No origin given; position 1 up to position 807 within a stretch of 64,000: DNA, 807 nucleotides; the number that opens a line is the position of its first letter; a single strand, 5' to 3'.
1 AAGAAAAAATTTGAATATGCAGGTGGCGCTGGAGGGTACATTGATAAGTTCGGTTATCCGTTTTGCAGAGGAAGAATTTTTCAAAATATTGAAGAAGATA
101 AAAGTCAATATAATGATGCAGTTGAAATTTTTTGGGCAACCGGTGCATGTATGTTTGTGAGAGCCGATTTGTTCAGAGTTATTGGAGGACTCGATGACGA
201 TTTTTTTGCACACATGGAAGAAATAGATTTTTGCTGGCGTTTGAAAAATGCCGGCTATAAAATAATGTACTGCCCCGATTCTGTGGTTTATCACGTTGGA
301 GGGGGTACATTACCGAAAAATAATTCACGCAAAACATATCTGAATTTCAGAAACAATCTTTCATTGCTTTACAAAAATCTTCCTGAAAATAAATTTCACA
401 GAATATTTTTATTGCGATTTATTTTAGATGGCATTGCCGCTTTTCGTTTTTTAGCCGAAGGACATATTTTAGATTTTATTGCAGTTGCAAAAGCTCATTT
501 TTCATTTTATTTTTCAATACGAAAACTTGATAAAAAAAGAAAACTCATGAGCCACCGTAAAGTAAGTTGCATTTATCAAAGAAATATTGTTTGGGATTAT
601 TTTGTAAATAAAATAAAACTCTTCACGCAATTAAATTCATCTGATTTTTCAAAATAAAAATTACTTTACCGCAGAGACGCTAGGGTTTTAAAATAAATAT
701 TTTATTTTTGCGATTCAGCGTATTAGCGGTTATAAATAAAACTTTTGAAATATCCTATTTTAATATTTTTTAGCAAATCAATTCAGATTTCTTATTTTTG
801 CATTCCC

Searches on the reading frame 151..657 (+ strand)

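Call 114: search_protein_families(library=pfam, proteins=[window:151-657:+], max_evalue=0.001)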
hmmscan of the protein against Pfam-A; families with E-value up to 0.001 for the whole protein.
window:151-657:+ (168 aa): 1 family
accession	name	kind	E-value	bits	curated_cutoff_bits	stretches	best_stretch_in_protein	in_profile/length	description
PF13632.12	Glyco_trans_2_3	-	0.00023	21.5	27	1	1-56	77-131/198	Glycosyl transferase family group 2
